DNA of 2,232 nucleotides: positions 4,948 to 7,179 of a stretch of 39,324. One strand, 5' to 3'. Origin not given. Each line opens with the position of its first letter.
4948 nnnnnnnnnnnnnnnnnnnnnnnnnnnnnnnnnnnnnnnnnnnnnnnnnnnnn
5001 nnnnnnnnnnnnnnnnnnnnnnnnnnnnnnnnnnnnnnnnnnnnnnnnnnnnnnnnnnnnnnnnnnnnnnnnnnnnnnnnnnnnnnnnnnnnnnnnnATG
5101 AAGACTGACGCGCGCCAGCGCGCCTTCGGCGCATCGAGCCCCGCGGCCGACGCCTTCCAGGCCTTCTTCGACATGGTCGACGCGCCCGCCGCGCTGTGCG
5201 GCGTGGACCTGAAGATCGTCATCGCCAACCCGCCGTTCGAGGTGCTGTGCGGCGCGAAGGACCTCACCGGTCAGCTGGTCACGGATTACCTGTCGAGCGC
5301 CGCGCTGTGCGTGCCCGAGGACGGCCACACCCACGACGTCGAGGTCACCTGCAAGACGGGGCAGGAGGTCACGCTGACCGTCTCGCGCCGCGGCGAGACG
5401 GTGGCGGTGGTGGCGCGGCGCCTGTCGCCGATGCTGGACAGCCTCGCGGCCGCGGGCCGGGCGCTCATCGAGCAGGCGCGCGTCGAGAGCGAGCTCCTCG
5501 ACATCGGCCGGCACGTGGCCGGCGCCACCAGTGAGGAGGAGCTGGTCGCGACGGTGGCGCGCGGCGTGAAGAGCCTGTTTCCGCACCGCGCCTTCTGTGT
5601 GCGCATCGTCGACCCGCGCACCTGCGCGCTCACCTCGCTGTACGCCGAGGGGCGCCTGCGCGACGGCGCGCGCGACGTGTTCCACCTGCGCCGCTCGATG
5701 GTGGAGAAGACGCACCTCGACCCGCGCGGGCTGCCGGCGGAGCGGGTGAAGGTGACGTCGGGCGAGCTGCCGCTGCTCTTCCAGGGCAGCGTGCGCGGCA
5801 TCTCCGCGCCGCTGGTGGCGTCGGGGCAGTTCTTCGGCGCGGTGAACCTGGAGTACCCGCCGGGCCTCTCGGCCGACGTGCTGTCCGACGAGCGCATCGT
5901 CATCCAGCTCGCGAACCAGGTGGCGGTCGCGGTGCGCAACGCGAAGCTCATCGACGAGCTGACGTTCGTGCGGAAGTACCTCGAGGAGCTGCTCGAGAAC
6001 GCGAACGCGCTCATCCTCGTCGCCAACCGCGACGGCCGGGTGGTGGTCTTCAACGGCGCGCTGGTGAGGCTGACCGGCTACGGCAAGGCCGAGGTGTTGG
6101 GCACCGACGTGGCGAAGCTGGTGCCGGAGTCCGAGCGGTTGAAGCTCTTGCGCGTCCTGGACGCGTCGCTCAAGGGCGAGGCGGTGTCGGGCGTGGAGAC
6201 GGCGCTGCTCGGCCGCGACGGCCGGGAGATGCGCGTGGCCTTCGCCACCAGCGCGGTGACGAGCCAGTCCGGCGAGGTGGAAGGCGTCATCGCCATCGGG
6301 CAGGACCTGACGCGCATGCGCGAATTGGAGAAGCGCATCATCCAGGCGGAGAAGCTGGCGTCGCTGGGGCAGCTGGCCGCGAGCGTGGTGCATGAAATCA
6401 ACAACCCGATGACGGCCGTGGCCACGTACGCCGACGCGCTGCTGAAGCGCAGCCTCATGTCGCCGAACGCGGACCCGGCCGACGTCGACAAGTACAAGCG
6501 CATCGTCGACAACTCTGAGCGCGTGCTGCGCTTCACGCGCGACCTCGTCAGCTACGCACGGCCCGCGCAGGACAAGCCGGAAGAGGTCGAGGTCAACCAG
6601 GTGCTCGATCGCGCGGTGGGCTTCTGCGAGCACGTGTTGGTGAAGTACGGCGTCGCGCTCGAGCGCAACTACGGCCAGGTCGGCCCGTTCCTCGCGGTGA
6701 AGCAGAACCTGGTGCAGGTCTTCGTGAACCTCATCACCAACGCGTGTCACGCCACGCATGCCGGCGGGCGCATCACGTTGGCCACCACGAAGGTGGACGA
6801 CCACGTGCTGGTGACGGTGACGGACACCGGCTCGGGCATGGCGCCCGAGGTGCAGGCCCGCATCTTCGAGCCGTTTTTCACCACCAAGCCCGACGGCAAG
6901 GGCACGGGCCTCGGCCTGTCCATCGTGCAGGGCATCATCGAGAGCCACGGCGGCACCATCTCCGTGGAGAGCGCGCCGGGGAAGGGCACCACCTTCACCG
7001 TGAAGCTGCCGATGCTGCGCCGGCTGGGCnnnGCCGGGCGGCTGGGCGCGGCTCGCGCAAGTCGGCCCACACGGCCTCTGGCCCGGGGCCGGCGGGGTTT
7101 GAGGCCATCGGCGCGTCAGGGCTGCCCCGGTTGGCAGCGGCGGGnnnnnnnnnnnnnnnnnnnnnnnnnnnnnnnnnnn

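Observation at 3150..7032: Translationally coupled split sensor pair: a DHp-only GAF/PAS protein followed by a complete GAF/PAS histidine kinase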

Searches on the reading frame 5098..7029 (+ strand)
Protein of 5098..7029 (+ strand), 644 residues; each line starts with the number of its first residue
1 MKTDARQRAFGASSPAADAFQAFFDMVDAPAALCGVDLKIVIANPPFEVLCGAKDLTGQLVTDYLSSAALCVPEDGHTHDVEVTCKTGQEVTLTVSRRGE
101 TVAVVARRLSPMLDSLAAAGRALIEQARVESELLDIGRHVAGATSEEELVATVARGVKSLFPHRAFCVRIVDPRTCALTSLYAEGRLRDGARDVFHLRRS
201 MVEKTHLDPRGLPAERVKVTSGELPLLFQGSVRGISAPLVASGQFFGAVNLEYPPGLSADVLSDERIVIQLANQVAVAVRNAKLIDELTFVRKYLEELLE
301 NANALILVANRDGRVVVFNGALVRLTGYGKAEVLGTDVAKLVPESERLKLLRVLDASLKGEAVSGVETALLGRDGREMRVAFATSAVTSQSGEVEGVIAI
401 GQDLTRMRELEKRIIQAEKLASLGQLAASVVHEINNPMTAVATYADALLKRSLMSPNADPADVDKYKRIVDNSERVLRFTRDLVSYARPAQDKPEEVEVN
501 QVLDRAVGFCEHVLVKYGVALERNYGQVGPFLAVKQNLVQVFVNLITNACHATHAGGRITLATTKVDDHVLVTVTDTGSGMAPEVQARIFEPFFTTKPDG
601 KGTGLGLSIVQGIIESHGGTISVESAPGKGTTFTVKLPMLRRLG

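Call 6: search_protein_families(library=pfam, proteins=[window:5098-7029:+], max_evalue=0.1)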
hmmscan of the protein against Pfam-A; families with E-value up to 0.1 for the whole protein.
window:5098-7029:+ (644 aa): 12 families
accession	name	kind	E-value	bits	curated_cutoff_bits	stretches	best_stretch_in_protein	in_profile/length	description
PF02518.31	HATPase_c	-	4.3e-32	111.3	26.4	1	536-639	4-109/111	Histidine kinase-, DNA gyrase B-, and HSP90-like ATPase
PF00989.32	PAS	-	6.2e-16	58.9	22.6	1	295-403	3-112/113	PAS fold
PF13426.13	PAS_9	-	5.8e-15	55.9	27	1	306-405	4-102/103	PAS domain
PF08448.16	PAS_4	-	4e-13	50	23.1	1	299-408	1-109/110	PAS fold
PF00512.31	HisKA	-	1.3e-08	35.2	26.9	1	423-489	2-63/66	His Kinase A (phospho-acceptor) domain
PF13188.13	PAS_8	-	2.4e-06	27.7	21.8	1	294-346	2-51/65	PAS domain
PF14501.12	HATPase_c_5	-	3.4e-06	27.3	22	1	536-626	4-91/102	GHKL domain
PF13581.12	HATPase_c_2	-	4.7e-05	23.8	27.4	1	542-632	40-122/127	Histidine kinase-like ATPase domain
PF08447.18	PAS_3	-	0.00036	21.2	25.6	1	316-399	2-87/89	PAS fold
PF13185.12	GAF_2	-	0.0052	17.4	28.6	1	144-279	2-135/136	GAF domain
PF13492.12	GAF_3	-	0.021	15.7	27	0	235-281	84-129/129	GAF domain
PF01590.32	GAF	-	0.071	14.1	22.4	0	233-279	89-133/133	GAF domain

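Call 7: search_protein_families(library=ncbifam, proteins=[window:5098-7029:+], max_evalue=0.1)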
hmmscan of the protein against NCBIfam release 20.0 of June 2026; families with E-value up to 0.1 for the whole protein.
window:5098-7029:+ (644 aa): 98 families (the best 25 are shown)
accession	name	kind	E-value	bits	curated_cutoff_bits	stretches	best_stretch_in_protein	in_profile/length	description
NF008468.0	PRK11360.1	equivalog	3e-80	270.3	646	1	283-640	258-609/616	two-component system sensor histidine kinase AtoS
NF052574.1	HisKinEspCMyxo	equivalog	8.3e-65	219.3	1200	1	309-639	304-637/785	serine histidine kinase EspC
NF052573.1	HisKinEspAMyxo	equivalog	1e-55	189.2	1400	1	298-639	259-611/755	serine histidine kinase EspA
NF038348.1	T2SS_HK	subfamily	6.7e-54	183.3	450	2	470-639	405-573/574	histidine kinase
NF046020.1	HisKinCckABruc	equivalog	9.4e-52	175.9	1000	1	299-639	352-707/868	cell cycle histidine kinase CckA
NF007688.0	PRK10364.1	equivalog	1.7e-48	165.6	479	1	407-639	224-451/460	two-component system sensor histidine kinase ZraS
NF046044.1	PnpS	equivalog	1.8e-48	165.5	400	1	272-638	33-390/390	two-component system histidine kinase PnpS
NF010076.0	PRK13557.1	subfamily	2.6e-43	148.3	631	1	311-639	51-394/540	histidine kinase famiy protein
NF010411.0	PRK13837.1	equivalog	5.3e-40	137.2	647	1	398-640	425-676/828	two-component system VirA-like sensor kinase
NF033092.0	HK_WalK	equivalog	2.4e-38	132.1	725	1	273-639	240-594/594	cell wall metabolism sensor histidine kinase WalK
NF047466.1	hybrid_RR_LvrB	exception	4.4e-37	128.1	500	1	408-639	137-376/377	hybrid histidine kinase/response regulator LvrB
NF046026.1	HisKinCckACaul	equivalog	6.1e-37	127.1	1000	1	313-640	206-533/678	cell cycle histidine kinase CckA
NF041777.1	sens_FixL_Rhizob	equivalog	2e-36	125.7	850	1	275-639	104-481/485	sensor protein FixL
TIGR02966.1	phoR_proteo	equivalog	2.6e-36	125.3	334.2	1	295-637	8-333/333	phosphate regulon sensor histidine kinase PhoR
NF047497.1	HK_LIC_12097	equivalog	3.3e-34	118.2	500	1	392-639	119-366/367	LIC_12097 family sensor histidine kinase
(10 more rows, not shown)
